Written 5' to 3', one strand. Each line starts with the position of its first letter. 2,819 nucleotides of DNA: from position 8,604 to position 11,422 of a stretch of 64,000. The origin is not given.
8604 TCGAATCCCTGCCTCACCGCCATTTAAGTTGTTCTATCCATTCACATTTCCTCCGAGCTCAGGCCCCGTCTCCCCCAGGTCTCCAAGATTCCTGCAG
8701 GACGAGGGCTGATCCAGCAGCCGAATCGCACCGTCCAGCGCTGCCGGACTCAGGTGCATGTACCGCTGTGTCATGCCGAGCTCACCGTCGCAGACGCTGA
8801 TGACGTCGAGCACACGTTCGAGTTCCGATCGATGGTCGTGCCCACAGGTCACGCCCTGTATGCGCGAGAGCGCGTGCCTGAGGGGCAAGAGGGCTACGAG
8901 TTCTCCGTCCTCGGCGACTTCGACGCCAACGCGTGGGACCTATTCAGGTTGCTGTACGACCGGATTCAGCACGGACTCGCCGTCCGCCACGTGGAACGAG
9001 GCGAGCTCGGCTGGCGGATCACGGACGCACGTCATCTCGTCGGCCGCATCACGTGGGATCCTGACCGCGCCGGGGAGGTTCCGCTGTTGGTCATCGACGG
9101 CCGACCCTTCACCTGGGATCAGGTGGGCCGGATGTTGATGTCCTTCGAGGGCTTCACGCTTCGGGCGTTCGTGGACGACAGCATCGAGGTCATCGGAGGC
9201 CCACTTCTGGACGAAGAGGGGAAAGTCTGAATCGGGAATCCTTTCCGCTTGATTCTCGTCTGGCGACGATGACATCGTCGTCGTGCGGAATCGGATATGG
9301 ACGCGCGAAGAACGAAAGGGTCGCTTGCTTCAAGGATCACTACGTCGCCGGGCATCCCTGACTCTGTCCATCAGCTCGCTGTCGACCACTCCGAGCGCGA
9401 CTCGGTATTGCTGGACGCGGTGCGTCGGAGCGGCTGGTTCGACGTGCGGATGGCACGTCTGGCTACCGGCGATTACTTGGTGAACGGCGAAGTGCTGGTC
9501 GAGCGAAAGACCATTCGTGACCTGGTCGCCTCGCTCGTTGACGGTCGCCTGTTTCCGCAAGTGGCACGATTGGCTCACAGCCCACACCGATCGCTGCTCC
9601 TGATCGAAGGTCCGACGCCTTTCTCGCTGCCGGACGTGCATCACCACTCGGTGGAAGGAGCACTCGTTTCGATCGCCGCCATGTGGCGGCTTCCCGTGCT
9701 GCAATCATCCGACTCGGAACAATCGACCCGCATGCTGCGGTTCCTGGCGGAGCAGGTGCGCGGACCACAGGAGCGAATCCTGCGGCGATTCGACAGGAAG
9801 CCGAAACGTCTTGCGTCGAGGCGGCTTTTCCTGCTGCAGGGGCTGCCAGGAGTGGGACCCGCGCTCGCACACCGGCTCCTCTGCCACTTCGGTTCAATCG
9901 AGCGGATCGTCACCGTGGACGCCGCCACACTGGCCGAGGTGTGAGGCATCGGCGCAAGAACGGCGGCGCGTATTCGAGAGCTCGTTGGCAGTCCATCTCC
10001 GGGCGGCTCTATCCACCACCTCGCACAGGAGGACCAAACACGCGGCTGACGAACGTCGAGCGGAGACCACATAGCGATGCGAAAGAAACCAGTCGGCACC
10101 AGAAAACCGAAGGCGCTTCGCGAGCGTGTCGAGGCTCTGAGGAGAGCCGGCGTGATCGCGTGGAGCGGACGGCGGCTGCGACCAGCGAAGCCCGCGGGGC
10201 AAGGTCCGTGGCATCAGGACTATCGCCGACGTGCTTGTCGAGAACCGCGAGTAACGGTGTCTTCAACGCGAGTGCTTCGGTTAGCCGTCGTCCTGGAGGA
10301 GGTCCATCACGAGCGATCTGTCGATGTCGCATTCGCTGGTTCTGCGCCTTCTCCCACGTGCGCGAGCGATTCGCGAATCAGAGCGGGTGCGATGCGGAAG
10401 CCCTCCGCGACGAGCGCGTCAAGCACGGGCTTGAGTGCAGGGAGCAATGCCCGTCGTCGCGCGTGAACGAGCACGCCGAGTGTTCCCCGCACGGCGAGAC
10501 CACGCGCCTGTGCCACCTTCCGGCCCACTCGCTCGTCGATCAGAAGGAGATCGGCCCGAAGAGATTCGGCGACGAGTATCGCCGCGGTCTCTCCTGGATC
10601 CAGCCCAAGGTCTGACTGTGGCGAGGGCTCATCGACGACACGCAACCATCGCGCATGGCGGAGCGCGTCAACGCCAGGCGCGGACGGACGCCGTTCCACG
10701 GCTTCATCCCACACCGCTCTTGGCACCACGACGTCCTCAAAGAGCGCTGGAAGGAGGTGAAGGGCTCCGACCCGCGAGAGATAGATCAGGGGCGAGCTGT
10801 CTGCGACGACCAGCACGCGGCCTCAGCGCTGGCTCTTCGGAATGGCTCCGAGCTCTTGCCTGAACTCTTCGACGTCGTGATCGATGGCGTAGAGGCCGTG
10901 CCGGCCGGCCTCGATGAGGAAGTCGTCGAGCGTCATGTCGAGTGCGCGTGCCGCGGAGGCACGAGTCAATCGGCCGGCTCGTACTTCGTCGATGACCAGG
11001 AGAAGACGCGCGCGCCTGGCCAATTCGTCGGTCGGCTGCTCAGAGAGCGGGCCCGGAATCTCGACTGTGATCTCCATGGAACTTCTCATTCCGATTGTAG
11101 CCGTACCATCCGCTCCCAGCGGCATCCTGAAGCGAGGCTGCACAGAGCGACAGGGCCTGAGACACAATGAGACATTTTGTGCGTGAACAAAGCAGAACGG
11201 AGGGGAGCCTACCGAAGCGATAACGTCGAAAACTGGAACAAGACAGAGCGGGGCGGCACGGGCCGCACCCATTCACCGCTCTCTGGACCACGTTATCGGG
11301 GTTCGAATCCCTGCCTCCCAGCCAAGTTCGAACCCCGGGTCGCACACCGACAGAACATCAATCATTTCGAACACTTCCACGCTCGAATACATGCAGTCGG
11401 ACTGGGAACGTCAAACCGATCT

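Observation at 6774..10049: Two paralogous bacterial ERCC4/XPF-type nucleases at the tRNA-proximal ends of islets 1 and 2, one hit by a CGA-to-TGA nonsense change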

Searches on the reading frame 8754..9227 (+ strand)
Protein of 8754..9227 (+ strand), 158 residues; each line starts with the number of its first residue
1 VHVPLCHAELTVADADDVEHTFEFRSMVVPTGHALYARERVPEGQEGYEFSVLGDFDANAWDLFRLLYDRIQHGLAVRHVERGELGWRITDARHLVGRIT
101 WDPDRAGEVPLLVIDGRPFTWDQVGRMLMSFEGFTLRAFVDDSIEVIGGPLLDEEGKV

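Call 10: search_protein_families(library=pfam, proteins=[window:8754-9227:+], max_evalue=0.01)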
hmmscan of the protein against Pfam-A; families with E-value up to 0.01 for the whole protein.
window:8754-9227:+ (158 aa): 2 families
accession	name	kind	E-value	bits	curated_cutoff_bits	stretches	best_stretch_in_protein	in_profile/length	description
PF24828.1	DUF7713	-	1.5e-20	72.9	24.1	1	79-143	1-66/68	Domain of unknown function (DUF7713)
PF24735.1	DUF7686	-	9.6e-20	70.7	24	1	9-76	6-73/73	Domain of unknown function (DUF7686)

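Call 13: search_protein_families(library=ncbifam, proteins=[window:8754-9227:+], max_evalue=0.01)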
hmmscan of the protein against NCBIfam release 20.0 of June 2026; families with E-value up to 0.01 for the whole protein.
window:8754-9227:+ (158 aa): 0 families

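Call 14: search_protein_families(library=padloc, proteins=[window:8754-9227:+], max_evalue=0.01)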
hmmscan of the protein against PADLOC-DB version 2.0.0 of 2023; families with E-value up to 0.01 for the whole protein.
window:8754-9227:+ (158 aa): 0 families

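Call 15: search_protein_families(library=phrogs, proteins=[window:8754-9227:+], max_evalue=0.01)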
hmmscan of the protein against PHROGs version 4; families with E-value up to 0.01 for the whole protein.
window:8754-9227:+ (158 aa): 0 families

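Call 48: find_homologous_proteins(query=window:8754-9227:+, max_evalue=0.001)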
Query window:8754-9227:+ (158 aa): 137 proteins with E <= 0.001 among 221 candidates; the best 120 are listed.
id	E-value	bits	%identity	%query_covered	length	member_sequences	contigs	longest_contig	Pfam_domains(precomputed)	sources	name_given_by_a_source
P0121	5.4e-90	318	94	94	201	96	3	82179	PF24828.2,PF24735.2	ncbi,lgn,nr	ncbi:MAG: hypothetical protein HYU37_12585 [Acidobacteria bacterium]|nr:hypothetical protein [Acidob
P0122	3.8e-84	299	87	94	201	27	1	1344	PF24828.2,PF24734.2,PF24735.2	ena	-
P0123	5.1e-84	298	88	94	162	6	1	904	PF24828.2,PF24735.2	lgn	-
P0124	1.1e-83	297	88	87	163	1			PF24828.2,PF24735.2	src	-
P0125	3.2e-83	296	89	92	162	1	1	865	PF24828.2,PF24735.2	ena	-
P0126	5.6e-83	295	88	92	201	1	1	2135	PF24828.2,PF24734.2,PF24735.2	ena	-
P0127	7.6e-82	291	87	92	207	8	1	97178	PF24828.2,PF24734.2,PF24735.2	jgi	jgi:hypothetical protein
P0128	8.1e-82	291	85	94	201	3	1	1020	PF24828.2,PF24735.2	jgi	jgi:hypothetical protein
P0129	2.8e-81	289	88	92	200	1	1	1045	PF24828.2,PF24734.2,PF24735.2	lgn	-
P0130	3.4e-81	289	87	92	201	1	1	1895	PF24828.2,PF24734.2,PF24735.2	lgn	-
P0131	7.9e-81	288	86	92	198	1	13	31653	PF24828.2,PF24734.2,PF24735.2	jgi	jgi:hypothetical protein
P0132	1.8e-80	287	86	92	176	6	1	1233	PF24828.2,PF24735.2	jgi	jgi:hypothetical protein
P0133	2.0e-80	286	85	92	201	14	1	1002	PF24828.2,PF24734.2,PF24735.2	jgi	jgi:hypothetical protein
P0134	2.0e-80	286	84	92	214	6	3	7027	PF24828.2,PF24734.2,PF24735.2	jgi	jgi:hypothetical protein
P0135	2.8e-80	286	85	92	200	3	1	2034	PF24828.2,PF24734.2,PF24735.2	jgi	jgi:hypothetical protein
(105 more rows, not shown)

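Call 52: search_protein_families(library=pfam, proteins=[P0121], max_evalue=5)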
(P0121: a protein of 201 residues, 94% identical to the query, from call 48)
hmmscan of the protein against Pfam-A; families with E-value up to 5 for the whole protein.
P0121 (201 aa): 4 families
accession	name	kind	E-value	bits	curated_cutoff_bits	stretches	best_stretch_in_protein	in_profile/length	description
PF24735.1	DUF7686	-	1.3e-21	76.8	24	1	47-119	2-73/73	Domain of unknown function (DUF7686)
PF24828.1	DUF7713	-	1.7e-18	66.4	24.1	1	122-186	1-66/68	Domain of unknown function (DUF7713)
PF24734.1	DUF7685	-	2.9e-05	24.3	27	1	7-44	2-43/43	Domain of unknown function (DUF7685)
PF19474.4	DUF6011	-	0.076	13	26.6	1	5-18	9-22/37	Family of unknown function (DUF6011)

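Call 57: predict_structure(alignment_id=A4)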
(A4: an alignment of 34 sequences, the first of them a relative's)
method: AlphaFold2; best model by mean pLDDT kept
length: 201 residues; sequences in the alignment: 34
mean_pLDDT: 80.9   pTM: 0.74
mean pLDDT of the five models: 80.9, 78.7, 77.9, 77.5, 75.8
residues with pLDDT >= 90: 62; 70-90: 107; 50-70: 13; < 50: 19
segments of 3 or more residues with pLDDT < 50: 185-201
pLDDT, mean of each block of 10 residues (from residue 1): 79 84 88 91 85 94 93 89 85 88 90 91 85 78 80 85 85 63 48 43 37
secondary structure, 60 per line:
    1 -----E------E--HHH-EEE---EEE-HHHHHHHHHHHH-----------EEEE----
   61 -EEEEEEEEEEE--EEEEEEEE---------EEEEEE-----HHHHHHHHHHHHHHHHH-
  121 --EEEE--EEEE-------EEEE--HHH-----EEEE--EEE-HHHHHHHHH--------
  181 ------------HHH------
elements in order: E20-22 E26-28 H30-41 E53-56 E62-72 E75-82 E92-97 H103-119 E123-126 E129-132 E140-143 E154-157 E160-162 H164-172

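Call 61: fold_search(model_id=the predicted structure, library=pdb)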
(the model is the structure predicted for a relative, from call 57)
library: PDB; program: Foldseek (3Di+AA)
matches with E <= 10: 265; with E <= 0.001: 0
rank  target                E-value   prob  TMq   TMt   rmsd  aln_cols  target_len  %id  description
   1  7r7j_A                5.3e-01  0.09  0.17  0.07  18.6       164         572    8  Crystal structure of RadD with ADP (released 2022-04-13)
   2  8qgy_B                5.6e-01  0.09  0.18  0.06  23.8       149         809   11  Cryo-EM structure of C-terminally truncated Apoptosis signal-regulating kinase 1 (ASK1) (released 2024-04-03)
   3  6fas_A                7.8e-01  0.16  0.14  0.24  12.4        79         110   15  Crystal structure of VAL1 B3 domain in complex with cognate DNA (released 2018-04-18)
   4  8eb0_A                7.8e-01  0.14  0.18  0.15  17.6       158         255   11  RNF216/E2-Ub/Ub transthiolation complex (released 2023-01-18)
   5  7t3j_J                9.8e-01  0.10  0.19  0.17  18.1       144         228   11  Cryo-EM structure of Csy-AcrIF24 (released 2022-09-21)
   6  3kxy_J                1.1e+00  0.03  0.11  0.15  19.0       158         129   13  Crystal Structure of the ExsC-ExsE Complex (released 2010-06-30)
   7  6j9a_A                1.2e+00  0.06  0.14  0.25  14.3       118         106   13  Crystal structure of Arabidopsis thaliana VAL1 in complex with FLC DNA fragment (released 2019-05-29)
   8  4i7d_C                1.5e+00  0.06  0.13  0.13  12.7       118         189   12  Siah1 bound to synthetic peptide (ACE)KLRPVAMVRP(PRK)VR (released 2013-08-14)
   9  5ulm_A                1.5e+00  0.14  0.21  0.12  13.1       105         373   10  Structure of the ASK1 central regulatory region (released 2017-03-01)
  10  8b9a_H                1.7e+00  0.02  0.14  0.08  16.3       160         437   12  S. cerevisiae replisome + Ctf4, bound by pol alpha primase. Complex engaged with a fork DNA substrate containing a 60  (released 2023-08-09)
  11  5ulm_B                1.8e+00  0.10  0.21  0.12  15.9       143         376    9  Structure of the ASK1 central regulatory region (released 2017-03-01)
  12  8qgy_A                1.8e+00  0.04  0.18  0.06  18.9       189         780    9  Cryo-EM structure of C-terminally truncated Apoptosis signal-regulating kinase 1 (ASK1) (released 2024-04-03)
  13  3nth_A                1.8e+00  0.02  0.12  0.14  17.0       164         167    9  Crystal structure of Tudor and Aubergine [R13(me2s)] complex (released 2010-09-15)
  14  4wsp                  1.9e+00  0.12  0.17  0.35  12.4        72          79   14  Racemic crystal structure of Rv1738 from Mycobacterium tuberculosis (Form-I) (released 2015-03-18)
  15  6qnn_A                1.9e+00  0.08  0.20  0.12  16.6       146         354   11  CLATHRIN HEAVY CHAIN N-TERMINAL DOMAIN BOUND TO GTSE1 LIDL MOTIF (released 2019-08-28)
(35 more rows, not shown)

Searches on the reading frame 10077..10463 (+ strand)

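Call 52: search_protein_families(library=pfam, proteins=[window:10077-10463:+], max_evalue=5)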
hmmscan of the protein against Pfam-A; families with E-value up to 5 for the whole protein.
window:10077-10463:+ (129 aa): 1 family
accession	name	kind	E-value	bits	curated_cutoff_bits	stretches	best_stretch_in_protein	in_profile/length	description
PF15622.11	CENP_C_N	-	0.0038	17.2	27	1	47-117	5-76/287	Kinetochore assembly subunit CENP-C N-terminal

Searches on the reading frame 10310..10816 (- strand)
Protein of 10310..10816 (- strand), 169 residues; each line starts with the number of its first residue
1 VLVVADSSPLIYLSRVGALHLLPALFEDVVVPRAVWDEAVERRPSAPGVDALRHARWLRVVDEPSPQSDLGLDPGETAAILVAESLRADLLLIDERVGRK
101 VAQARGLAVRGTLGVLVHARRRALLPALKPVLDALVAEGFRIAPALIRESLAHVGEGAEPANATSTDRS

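Call 10: search_protein_families(library=pfam, proteins=[window:10310-10816:-], max_evalue=0.01)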
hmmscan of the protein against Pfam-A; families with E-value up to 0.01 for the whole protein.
window:10310-10816:- (169 aa): 2 families
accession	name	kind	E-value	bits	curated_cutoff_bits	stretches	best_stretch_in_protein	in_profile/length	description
PF11848.13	DUF3368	-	8.4e-12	45.2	27.3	1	109-151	1-43/46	Domain of unknown function (DUF3368)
PF20698.3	PIN-TPR-GreABC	-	5.8e-05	23.8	27.8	1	4-45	1-41/138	PIN domain associated with the TPR-GreAB-C-PIN system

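Call 13: search_protein_families(library=ncbifam, proteins=[window:10310-10816:-], max_evalue=0.01)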
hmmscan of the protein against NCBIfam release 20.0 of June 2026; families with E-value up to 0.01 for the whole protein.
window:10310-10816:- (169 aa): 0 families

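Call 14: search_protein_families(library=padloc, proteins=[window:10310-10816:-], max_evalue=0.01)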
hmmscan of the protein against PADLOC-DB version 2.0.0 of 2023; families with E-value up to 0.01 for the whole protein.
window:10310-10816:- (169 aa): 7 families
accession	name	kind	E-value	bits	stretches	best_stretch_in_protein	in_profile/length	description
PDLC05071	PDC-S70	-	1.6e-45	153.1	1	1-156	1-159/161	-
PDLC05073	PDC-S70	-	7e-44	147.6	1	1-156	1-161/162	-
PDLC05070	PDC-S70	-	1e-29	101.7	1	3-156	5-161/161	-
PDLC05068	PDC-S70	-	8.6e-29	98.6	1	1-120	1-124/125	-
PDLC05074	PDC-S70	-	1.4e-26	91.1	1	36-153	2-124/127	-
PDLC05072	PDC-S70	-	2.4e-18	64.5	1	3-153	11-165/167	-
PDLC05069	PDC-S70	-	2.7e-18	64.3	1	2-151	1-152/161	-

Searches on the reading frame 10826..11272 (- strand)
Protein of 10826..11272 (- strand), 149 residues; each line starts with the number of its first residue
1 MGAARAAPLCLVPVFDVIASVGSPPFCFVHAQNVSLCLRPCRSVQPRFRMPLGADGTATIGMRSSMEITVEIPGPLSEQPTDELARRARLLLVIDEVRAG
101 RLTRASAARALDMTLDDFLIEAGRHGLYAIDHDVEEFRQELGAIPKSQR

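Call 10: search_protein_families(library=pfam, proteins=[window:10826-11272:-], max_evalue=0.01)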
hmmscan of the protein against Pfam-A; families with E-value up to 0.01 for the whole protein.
window:10826-11272:- (149 aa): 1 family
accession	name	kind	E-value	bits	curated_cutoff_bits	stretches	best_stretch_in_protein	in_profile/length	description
PF03683.19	UPF0175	-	3.5e-09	36.7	27.9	1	78-141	10-73/75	Uncharacterised protein family (UPF0175)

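Call 13: search_protein_families(library=ncbifam, proteins=[window:10826-11272:-], max_evalue=0.01)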
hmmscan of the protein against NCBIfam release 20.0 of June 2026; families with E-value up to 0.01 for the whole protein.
window:10826-11272:- (149 aa): 0 families

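Call 14: search_protein_families(library=padloc, proteins=[window:10826-11272:-], max_evalue=0.01)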
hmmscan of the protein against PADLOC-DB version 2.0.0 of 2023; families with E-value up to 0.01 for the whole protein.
window:10826-11272:- (149 aa): 0 families
